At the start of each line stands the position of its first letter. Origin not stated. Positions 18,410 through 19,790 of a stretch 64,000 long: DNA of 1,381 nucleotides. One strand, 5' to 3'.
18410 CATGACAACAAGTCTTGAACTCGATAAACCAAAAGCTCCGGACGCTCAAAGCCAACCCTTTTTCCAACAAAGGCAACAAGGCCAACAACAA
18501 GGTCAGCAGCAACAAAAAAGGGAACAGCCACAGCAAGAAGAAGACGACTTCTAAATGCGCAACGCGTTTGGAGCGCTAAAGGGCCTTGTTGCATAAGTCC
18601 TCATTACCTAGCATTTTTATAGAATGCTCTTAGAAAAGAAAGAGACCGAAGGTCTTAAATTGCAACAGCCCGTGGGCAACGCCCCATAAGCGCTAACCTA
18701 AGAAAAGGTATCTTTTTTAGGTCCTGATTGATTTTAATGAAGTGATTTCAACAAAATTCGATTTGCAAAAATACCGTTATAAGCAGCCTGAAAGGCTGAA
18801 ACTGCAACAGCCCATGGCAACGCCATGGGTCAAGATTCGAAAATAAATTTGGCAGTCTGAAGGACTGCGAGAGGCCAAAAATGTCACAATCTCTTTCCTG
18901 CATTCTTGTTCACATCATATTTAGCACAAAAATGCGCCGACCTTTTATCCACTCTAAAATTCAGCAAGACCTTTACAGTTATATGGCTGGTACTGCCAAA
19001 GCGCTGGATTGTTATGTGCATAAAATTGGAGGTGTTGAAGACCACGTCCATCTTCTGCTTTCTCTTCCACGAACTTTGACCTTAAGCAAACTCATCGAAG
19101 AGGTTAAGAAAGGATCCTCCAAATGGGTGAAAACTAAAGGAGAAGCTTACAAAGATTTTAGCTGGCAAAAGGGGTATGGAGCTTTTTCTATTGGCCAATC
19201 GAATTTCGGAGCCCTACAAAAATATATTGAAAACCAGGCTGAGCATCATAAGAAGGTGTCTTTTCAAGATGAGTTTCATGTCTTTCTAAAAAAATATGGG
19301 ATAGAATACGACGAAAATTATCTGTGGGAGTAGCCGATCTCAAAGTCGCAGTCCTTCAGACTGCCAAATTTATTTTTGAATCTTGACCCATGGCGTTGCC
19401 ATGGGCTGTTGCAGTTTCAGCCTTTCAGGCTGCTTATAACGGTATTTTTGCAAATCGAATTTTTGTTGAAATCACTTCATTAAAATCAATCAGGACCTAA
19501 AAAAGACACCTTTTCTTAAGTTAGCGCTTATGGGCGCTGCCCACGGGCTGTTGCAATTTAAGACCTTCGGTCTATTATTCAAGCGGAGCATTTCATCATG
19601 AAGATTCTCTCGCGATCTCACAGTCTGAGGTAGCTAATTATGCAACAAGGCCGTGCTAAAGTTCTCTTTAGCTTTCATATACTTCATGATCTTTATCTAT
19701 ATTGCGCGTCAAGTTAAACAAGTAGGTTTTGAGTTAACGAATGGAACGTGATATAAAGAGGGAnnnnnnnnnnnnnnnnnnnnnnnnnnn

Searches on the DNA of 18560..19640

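Call 62: search_rna_families(source=window, start=18560, end=19640, threshold=evalue, max_evalue=5)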
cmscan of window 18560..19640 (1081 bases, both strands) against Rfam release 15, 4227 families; matches with E-value up to 5: 2.
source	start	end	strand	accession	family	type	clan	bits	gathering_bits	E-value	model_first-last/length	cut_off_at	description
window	18605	18711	+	RF02971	emrB-Lactobacillus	Gene; sRNA;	-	24.7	60.8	0.31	1-66/66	no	emrB-Lactobacillus RNA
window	19222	19280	-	RF02051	STnc450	Gene; sRNA;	-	15.3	37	3.1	1-57/57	no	Enterobacterial sRNA STnc450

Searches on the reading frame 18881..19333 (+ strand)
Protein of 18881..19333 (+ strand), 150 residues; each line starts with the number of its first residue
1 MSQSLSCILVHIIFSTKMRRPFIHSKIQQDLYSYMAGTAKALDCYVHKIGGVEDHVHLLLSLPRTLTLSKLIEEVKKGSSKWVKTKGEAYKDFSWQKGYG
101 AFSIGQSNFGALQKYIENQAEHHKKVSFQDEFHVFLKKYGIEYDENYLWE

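Call 59: search_protein_families(library=pfam, proteins=[window:18881-19333:+], max_evalue=0.001)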
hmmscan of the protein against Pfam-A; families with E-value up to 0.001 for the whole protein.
window:18881-19333:+ (150 aa): 1 family
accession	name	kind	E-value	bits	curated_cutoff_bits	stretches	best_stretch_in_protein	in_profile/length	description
PF01797.21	Y1_Tnp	-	7e-28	97.6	23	1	8-119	5-121/121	Transposase IS200 like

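Call 63: search_protein_families(library=ncbifam, proteins=[window:18881-19333:+], max_evalue=0.01)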
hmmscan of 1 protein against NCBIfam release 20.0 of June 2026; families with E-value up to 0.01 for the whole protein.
window:18881-19333:+ (150 aa): 2 families
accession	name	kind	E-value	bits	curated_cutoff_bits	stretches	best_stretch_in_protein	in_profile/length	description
NF033573.1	transpos_IS200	equivalog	1.6e-21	76.8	55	1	4-118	7-126/126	IS200/IS605 family transposase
NF047646.1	REP_Tyr_transpos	equivalog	5.3e-06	26.4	80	1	15-119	17-130/146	REP-associated tyrosine transposase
